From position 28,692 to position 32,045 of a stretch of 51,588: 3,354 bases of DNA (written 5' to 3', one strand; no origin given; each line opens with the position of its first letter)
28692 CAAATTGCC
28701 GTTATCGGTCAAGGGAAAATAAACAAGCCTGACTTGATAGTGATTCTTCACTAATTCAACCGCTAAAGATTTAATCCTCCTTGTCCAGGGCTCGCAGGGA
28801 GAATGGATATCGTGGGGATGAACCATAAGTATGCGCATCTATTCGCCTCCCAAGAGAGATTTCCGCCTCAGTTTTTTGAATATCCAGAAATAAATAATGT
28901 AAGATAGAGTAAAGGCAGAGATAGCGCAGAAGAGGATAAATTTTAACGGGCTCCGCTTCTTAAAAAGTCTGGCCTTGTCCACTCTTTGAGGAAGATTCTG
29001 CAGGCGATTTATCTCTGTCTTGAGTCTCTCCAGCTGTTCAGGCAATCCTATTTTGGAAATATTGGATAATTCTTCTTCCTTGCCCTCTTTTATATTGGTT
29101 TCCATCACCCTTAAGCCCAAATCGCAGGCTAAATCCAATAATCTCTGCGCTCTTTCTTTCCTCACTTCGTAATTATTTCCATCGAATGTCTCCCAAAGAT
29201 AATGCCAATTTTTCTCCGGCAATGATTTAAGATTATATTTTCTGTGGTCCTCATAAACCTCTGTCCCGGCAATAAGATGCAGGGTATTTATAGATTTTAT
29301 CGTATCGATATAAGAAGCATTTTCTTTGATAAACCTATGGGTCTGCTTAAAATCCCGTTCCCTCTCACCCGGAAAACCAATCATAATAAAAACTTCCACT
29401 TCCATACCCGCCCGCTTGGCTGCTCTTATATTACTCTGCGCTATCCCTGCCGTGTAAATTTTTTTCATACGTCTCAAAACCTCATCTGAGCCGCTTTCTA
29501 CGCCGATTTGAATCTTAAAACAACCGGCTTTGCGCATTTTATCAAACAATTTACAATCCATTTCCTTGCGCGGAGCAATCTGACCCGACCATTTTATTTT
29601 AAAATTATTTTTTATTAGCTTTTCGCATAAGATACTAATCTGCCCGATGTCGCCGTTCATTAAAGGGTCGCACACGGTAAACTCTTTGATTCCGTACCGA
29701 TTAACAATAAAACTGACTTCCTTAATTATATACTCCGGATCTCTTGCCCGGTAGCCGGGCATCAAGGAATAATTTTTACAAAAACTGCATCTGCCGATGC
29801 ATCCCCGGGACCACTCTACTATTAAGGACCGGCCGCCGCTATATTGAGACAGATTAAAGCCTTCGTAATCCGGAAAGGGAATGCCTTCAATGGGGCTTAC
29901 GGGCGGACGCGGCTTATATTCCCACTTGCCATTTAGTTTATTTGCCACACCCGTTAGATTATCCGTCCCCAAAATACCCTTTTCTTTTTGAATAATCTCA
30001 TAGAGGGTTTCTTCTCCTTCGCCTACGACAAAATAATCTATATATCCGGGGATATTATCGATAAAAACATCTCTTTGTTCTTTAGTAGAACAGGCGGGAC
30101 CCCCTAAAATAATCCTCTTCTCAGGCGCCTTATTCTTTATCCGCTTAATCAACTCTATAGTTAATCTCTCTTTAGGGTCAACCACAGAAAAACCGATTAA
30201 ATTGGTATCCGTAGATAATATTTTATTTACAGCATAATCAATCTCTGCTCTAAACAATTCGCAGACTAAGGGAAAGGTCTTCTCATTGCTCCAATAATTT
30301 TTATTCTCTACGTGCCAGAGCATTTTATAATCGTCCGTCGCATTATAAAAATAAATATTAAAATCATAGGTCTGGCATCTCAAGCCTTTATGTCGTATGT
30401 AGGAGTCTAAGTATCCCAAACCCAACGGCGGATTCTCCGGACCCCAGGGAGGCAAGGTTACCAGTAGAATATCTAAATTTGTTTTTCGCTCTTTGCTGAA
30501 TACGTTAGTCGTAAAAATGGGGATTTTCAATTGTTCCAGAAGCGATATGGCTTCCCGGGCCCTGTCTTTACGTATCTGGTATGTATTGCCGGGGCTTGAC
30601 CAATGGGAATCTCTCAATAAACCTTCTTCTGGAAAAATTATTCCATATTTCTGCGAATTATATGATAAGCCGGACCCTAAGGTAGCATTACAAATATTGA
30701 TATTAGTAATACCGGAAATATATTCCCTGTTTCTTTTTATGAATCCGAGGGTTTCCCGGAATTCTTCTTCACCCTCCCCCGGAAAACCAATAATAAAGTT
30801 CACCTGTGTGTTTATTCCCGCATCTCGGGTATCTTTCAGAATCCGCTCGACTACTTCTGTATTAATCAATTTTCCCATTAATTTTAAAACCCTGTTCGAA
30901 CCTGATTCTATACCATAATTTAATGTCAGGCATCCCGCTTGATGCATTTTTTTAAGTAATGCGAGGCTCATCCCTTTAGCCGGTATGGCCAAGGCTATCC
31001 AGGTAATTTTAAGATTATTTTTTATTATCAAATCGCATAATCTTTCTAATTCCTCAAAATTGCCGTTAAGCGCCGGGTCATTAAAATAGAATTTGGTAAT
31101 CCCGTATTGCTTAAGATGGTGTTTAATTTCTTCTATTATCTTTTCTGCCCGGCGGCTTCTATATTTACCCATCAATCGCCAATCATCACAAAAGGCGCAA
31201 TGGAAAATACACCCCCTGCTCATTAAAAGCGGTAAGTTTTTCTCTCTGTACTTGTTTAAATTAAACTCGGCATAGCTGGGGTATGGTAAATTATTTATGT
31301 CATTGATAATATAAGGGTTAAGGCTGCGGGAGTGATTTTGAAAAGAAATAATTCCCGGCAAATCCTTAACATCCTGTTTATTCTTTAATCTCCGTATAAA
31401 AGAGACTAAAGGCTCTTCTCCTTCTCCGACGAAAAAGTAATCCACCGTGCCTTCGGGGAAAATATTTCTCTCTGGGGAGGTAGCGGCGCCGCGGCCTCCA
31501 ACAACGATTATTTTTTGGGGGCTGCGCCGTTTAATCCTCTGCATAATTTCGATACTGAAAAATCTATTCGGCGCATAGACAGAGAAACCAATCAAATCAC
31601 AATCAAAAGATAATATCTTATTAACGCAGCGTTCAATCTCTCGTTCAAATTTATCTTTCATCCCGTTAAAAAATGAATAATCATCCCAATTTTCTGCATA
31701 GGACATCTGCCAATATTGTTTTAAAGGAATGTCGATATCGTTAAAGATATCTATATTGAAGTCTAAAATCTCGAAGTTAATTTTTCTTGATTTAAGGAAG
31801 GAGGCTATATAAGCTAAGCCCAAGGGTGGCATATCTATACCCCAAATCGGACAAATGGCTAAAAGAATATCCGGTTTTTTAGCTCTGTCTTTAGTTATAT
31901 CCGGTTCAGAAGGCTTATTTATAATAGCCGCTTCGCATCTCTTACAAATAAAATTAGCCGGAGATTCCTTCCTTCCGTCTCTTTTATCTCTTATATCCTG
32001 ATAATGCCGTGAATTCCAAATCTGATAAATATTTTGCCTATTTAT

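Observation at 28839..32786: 1315-aa hetero-fusion of one SPASM-type and two class-B (B12) rSAM modules, tail-anchored to the membrane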

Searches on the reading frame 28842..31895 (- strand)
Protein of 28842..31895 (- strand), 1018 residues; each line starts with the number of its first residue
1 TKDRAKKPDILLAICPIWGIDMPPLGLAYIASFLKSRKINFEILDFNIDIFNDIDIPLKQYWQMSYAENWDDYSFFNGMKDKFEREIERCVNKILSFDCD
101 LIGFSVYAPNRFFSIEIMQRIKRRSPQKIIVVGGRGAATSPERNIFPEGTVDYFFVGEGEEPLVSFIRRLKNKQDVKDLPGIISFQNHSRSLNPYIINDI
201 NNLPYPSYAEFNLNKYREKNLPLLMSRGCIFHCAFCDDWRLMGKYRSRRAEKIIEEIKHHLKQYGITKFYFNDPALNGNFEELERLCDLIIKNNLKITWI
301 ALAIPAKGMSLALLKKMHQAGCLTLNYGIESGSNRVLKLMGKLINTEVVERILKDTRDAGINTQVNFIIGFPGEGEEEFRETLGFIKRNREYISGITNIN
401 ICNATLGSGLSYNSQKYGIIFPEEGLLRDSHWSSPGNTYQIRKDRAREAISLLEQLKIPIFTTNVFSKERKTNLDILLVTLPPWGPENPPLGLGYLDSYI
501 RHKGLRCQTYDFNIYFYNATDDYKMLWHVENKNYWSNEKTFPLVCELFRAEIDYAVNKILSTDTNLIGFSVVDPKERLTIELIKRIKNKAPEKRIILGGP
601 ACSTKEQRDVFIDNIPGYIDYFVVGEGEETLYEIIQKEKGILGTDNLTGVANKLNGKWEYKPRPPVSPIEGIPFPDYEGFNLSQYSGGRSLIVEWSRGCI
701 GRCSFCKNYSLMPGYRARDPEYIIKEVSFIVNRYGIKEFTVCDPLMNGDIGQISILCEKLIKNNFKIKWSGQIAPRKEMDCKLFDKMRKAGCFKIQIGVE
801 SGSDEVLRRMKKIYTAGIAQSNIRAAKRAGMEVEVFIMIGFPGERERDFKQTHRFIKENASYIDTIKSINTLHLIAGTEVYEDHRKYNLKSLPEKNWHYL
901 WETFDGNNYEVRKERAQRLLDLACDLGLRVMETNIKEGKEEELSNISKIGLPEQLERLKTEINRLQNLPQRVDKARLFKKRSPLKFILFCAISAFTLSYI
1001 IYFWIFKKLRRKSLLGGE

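Call 42: find_related_loci(query=A1, collection=genome_contigs, flank=10000)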
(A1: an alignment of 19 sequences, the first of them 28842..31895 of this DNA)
Query A1 (1018 aa) in genome_contigs; peptide patterns used: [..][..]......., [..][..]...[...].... (x = any residue, [..] = any of these).
599 stretches matched a pattern (row limit reached: there are more); 380 encode a relative of the query (tblastn E <= 1e-3); the best 80 are kept; 80 distinct loci.
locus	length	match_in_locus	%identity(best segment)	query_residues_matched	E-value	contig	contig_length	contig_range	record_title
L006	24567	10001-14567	50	7-1018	0e+0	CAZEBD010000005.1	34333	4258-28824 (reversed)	MAG TPA_asm: uncultured Planctomycetales bacterium isolate SRP192927_co7_238 genome assembly, contig: NODE_1916_length_3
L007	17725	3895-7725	57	9-1018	0e+0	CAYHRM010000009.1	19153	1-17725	MAG TPA_asm: uncultured Planctomycetales bacterium isolate ERP119705_co15_217 genome assembly, contig: NODE_2795_length_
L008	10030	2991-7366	42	6-968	0e+0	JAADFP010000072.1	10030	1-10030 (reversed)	MAG: Caldisericota bacterium isolate M_MaxBin.041 contig-127_25198, whole genome shotgun sequence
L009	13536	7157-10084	40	4-1017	0e+0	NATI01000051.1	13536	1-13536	MAG: Candidatus Omnitrophica bacterium 4484_49 ex4484_49_scaffold_12622, whole genome shotgun sequence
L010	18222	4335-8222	59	8-1017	0e+0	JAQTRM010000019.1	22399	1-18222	MAG: Candidatus Omnitrophota bacterium isolate STB_163 NODE_5120_length_22399_cov_11.952721_Sandtown_B, whole genome sho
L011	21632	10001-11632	55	6-1017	0e+0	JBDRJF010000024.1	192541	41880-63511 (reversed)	MAG: Candidatus Omnitrophota bacterium isolate MEGAHIT-group-1.630 k141_10221546, whole genome shotgun sequence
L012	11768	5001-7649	30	7-928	5e-108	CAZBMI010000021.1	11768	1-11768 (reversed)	MAG TPA_asm: uncultured Planctomycetia bacterium isolate binchicken_co77_39 genome assembly, contig: NODE_6352_length_11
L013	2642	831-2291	41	6-943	1e-111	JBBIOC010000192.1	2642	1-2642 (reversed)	MAG: Candidatus Omnitrophota bacterium isolate RVF170221_bin_270 NODE_5937_length_2642_cov_3.473135, whole genome shotgu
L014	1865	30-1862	36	6-945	8e-112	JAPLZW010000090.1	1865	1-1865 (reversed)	MAG: Candidatus Wolfebacteria bacterium isolate LacPavin_0920_WC70_MAG_44_7 LacPavin_0920_WC70_scaffold_444723, whole ge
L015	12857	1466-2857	41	9-934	2e-98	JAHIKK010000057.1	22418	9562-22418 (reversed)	MAG: Candidatus Omnitrophota bacterium isolate KR13_N1.mb.50 KR13_N1.mb.50_k141_116425, whole genome shotgun sequence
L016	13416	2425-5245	39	6-928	4e-97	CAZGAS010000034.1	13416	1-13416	MAG TPA_asm: uncultured Planctomycetia bacterium isolate SRP191223_co1_21 genome assembly, contig: NODE_4996_length_1341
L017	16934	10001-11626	35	6-1012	5e-97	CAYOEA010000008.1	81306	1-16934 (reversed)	MAG TPA_asm: uncultured Methanosarcinales archaeon isolate binchicken_co47_10 genome assembly, contig: NODE_159_length_8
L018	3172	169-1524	39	9-926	1e-97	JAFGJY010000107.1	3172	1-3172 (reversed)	MAG: Candidatus Omnitrophota bacterium isolate Zod_Metabat.301 k87_10319759, whole genome shotgun sequence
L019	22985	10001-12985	28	9-937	4e-132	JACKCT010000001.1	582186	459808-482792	MAG: Deltaproteobacteria bacterium isolate HK-STAS-FEN-2 HK-STAS-FEN-2_1, whole genome shotgun sequence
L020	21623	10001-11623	37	11-1017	6e-88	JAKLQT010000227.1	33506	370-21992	MAG: Candidatus Omnitrophota bacterium isolate bin S2.42 k141_616044, whole genome shotgun sequence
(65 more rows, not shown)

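Call 50: predict_structure(alignment_id=A1)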
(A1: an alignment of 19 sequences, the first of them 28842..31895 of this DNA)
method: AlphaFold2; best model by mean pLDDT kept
length: 1018 residues; sequences in the alignment: 19
mean_pLDDT: 87.4   pTM: 0.54
mean pLDDT of the five models: 87.4, 87.1, 86.1, 85.4, 85.3
residues with pLDDT >= 90: 539; 70-90: 419; 50-70: 36; < 50: 24
segments of 3 or more residues with pLDDT < 50: 1-4, 463-465, 467-472, 974-982
pLDDT, mean of each block of 10 residues (from residue 1): 63 89 90 93 94 86 76 81 92 95 91 95 96 88 88 92 94 86 89 86 91 88 87 82 87 95 93 83 96 94 90 97 93 94 91 96 93 93 96 90 83 87 68 84 88 88 49 81 88 93 90 89 88 85 91 91 91 82 95 92 86 91 89 89 74 78 86 86 77 87 82 84 93 88 80 94 90 91 95 94 95 94 96 94 93 96 94 86 88 83 90 94 92 83 77 91 86 46 68 89 81 56
secondary structure, 60 per line:
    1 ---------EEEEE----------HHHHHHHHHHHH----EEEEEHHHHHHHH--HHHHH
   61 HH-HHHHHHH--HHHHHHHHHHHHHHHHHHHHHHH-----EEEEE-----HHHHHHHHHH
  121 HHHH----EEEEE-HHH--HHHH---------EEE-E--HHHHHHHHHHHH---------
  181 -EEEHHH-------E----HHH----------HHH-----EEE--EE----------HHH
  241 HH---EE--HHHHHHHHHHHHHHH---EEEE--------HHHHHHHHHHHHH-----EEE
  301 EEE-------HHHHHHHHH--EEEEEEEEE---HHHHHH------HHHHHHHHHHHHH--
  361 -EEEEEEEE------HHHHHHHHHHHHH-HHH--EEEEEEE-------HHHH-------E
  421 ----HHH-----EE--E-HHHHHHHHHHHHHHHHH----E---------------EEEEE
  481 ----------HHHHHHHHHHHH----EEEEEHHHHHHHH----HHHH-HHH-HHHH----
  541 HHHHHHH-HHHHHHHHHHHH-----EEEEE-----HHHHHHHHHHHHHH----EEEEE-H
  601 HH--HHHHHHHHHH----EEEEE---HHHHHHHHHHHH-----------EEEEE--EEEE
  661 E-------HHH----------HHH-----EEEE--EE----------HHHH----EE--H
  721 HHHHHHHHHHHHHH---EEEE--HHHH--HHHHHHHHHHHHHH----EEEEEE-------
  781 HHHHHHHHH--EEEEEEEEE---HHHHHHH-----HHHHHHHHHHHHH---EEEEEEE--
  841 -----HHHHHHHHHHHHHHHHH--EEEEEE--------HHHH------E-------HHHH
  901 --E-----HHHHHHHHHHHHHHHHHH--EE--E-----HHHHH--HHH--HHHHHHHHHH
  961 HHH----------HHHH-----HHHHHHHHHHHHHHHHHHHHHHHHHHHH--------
elements in order (helices of 4 or more, strands of 3 or more residues): E10-14 H25-36 E41-45 H46-53 H56-62 H64-70 H73-95 E101-105 H111-124 E129-133 H140-143 E153-155 H160-171 E182-184 E221-223 H238-242 H250-264 E268-271 H280-292 E298-303 H311-319 E322-330 H334-339 H346-358 E362-369 H376-388 E395-401 H409-412 H439-455 E476-480 H491-502 E507-511 H512-519 H524-527 H533-536 H541-547 H549-560 E566-570 H576-589 E594-598 H605-614 E619-623 H627-638 E650-654 E657-661 E690-693 H708-711 H720-734 E738-741 H744-747 H750-763 E768-773 H781-789 E792-800 H804-810 H816-828 E832-838 H846-862 E865-870 H879-882 H897-900 H909-926 H939-943 H951-963 H974-977 H983-1010

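Call 52: fold_search(model_id=the predicted structure, library=pdb)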
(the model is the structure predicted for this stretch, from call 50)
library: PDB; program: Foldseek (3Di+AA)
matches with E <= 10: 1683; with E <= 0.001: 138
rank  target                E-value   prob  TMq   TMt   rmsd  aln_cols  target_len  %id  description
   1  6wtf_B                1.2e-19  1.00  0.34  0.61   5.6       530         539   18  Structure of radical S-adenosylmethionine methyltransferase, TsrM, from Kitasatospora setae with tryptophan substrate  (released 2020-12-23)
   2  6wtf_A                1.6e-19  1.00  0.31  0.57   5.3       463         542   18  Structure of radical S-adenosylmethionine methyltransferase, TsrM, from Kitasatospora setae with tryptophan substrate  (released 2020-12-23)
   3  6wte_A                2.0e-19  1.00  0.34  0.59   7.0       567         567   16  Structure of radical S-adenosylmethionine methyltransferase, TsrM, from Kitasatospora setae with cobalamin and [4Fe-4S (released 2020-12-23)
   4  5ul3                  4.8e-19  1.00  0.36  0.49  10.1       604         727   17  Structure of Cobalamin-dependent S-adenosylmethionine radical enzyme OxsB with aqua-cobalamin bound (released 2017-04-19)
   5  5ul4                  6.2e-19  1.00  0.35  0.48   8.3       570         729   18  Structure of Cobalamin-dependent S-adenosylmethionine radical enzyme OxsB with aqua-cobalamin and S-adenosylmethionine b (released 2017-04-19)
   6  6wte_B                7.7e-19  1.00  0.32  0.59   5.3       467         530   18  Structure of radical S-adenosylmethionine methyltransferase, TsrM, from Kitasatospora setae with cobalamin and [4Fe-4S (released 2020-12-23)
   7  6fd2_A                7.7e-18  1.00  0.35  0.75   4.8       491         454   17  Radical SAM 1,2-diol dehydratase AprD4 in complex with its substrate paromamine (released 2018-01-17)
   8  5ul2                  1.4e-17  1.00  0.31  0.42  18.4       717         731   17  Structure of Apo, SeMet-labeled Cobalamin-dependent S-adenosylmethionine radical enzyme OxsB (released 2017-04-19)
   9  9n1d                  5.0e-17  1.00  0.34  0.53  18.6       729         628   14  Crystal structure of CysS from Corallococcus sp. CA054B with 5'-deoxyadenosine and methionine bound (released 2026-01-28)
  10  9n1b                  5.3e-17  1.00  0.34  0.52  19.1       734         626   14  Crystal structure of CysS from Corallococcus sp. CA054B with 5'-deoxyadenosine, methionine, and pantetheinylated 3-metho (released 2026-01-28)
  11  9n1c                  6.9e-17  1.00  0.34  0.53  19.3       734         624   14  Crystal structure of CysS from Corallococcus sp. CA054B with 5'-deoxyadenosine, methionine, and pantetheinylated 3-ethox (released 2026-01-28)
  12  6fd2_B                2.2e-16  1.00  0.34  0.73   5.0       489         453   16  Radical SAM 1,2-diol dehydratase AprD4 in complex with its substrate paromamine (released 2018-01-17)
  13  9ccb                  8.0e-16  1.00  0.31  0.72   7.4       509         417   17  X-ray crystal structure of methyl-coenzyme M reductase glutamine methylase (MgmA) from Methanothermobacter marburgensis  (released 2025-01-01)
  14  9a6d_A                8.9e-16  1.00  0.30  0.63   4.7       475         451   18  Integrative model of MTAB-YVFG by crosslinking MS and deep learning (released 2024-09-18)
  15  7mjz                  3.5e-14  1.00  0.30  0.65   4.8       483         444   14  The structure of MiaB with pentasulfide bridge (released 2021-09-15)
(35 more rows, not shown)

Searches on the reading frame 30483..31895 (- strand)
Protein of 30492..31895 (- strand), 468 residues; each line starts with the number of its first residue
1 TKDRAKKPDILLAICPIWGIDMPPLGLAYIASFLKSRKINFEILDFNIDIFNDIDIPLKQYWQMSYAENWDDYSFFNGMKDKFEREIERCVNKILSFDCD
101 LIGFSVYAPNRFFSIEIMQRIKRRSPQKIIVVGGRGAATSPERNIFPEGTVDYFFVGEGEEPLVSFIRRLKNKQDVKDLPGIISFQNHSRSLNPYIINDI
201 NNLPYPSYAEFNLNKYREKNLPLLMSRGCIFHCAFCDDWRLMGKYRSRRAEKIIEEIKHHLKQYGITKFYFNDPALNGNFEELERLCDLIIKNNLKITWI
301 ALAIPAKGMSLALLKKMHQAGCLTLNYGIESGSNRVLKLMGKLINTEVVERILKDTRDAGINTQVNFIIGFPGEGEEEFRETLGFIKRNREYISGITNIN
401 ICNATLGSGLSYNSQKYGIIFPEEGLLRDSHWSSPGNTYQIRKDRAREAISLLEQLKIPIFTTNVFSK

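Call 17: search_solved_structures(query=window:30483-31871:-, max_evalue=0.01)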
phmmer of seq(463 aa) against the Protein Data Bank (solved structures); distinct sequences matched with E-value up to 0.01: 8.
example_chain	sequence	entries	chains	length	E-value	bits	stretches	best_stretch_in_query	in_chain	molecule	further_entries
9ccb_A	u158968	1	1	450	1.2e-11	47.6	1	124-377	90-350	Radical SAM core domain-containing protein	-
5ul2_A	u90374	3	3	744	5.3e-10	42.2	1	79-382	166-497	OxsB protein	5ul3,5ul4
2qgq_A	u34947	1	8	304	1.2e-09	41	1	217-379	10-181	Protein TM_1862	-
4jc0_A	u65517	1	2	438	2.3e-09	40.1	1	216-379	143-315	Ribosomal protein S12 methylthiotransferase RimO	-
6fd2_B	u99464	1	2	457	1.4e-08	37.5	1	218-379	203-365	Putative apramycin biosynthetic oxidoreductase 4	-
9n1b_A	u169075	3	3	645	6e-07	32.1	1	83-378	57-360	Radical SAM protein | Radical SAM enzyme CysS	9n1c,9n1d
6wte_A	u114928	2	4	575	2e-05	27.1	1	204-374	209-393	B12-binding domain-containing protein | Tryptophan-C2-methyltransferase containing B12-binding domain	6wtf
7kdx_A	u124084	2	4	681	0.00015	24.2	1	90-376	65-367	Methyltransferase TokK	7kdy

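Call 32: search_protein_families(library=ncbifam, proteins=[window:30492-31895:-], max_evalue=0.00001)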
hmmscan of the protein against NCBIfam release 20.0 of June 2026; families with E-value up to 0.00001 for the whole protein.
window:30492-31895:- (468 aa): 26 families (the best 25 are shown)
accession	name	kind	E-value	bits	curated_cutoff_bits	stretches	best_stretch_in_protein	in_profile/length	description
TIGR03975.1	rSAM_ocin_1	subfamily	5.1e-43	147.5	281.85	1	78-386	108-427/606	RiPP maturation radical SAM C-methyltransferase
NF050148.1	rSAM_ApyD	equivalog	1e-37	129.9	750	1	88-389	64-366/645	RiPP biosynthesis radical SAM protein ApyD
TIGR04479.1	bcpD_PhpK_rSAM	subfamily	3.4e-34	118.1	600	1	83-389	95-409/504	PhpK family radical SAM P-methyltransferase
NF038361.1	rSAM_Sden_1168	equivalog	3.2e-33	115.1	575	1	22-431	83-490/560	Sden_1168 family B12-binding radical SAM P-methyltransferase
TIGR04013.1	B12_SAM_MJ_1487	hypoth_equivalog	6.6e-31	107.5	251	2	83-262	27-194/382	TIGR04013 family B12-binding domain/radical SAM domain-containing protein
TIGR04072.2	rSAM_ladder_B12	equivalog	4.3e-30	104.7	360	1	116-436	88-394/443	lipid biosynthesis B12-binding/radical SAM protein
TIGR02026.1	BchE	equivalog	2.1e-29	102.8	481.35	1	70-384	37-360/497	magnesium-protoporphyrin IX monomethyl ester anaerobic oxidative cyclase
TIGR04014.1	B12_SAM_MJ_0865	equivalog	1.6e-28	99.7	360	1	86-387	29-334/434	methyl-coenzyme M reductase glutamine C-methyltransferase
TIGR03471.1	HpnJ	equivalog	2.7e-28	99.1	577.6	1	95-388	65-364/472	hopanoid biosynthesis associated radical SAM protein HpnJ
TIGR04385.1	B12_rSAM_cofa1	equivalog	1.5e-26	93.6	450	1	117-392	89-367/438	B12 lower ligand biosynthesis radical SAM protein BzaD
TIGR00089.1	TIGR00089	subfamily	5.7e-19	68.2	251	1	117-389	58-318/429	MiaB/RimO family radical SAM methylthiotransferase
TIGR04367.1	HpnR_B12_rSAM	equivalog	9.4e-17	60.7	650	1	91-379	53-342/490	hopanoid C-3 methylase HpnR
TIGR01125.1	TIGR01125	equivalog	1.8e-15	56.9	356.95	1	160-390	99-317/432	30S ribosomal protein S12 methylthiotransferase RimO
TIGR01579.1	MiaB-like-C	equivalog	7.8e-15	55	357.05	1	117-388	55-317/416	tRNA (N(6)-L-threonylcarbamoyladenosine(37)-C(2))-methylthiotransferase MtaB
NF040546.1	rSAM_CUAEP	equivalog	1e-13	50.8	500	1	114-400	64-351/468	CUAEP/CCAEP-tail radical SAM (seleno)protein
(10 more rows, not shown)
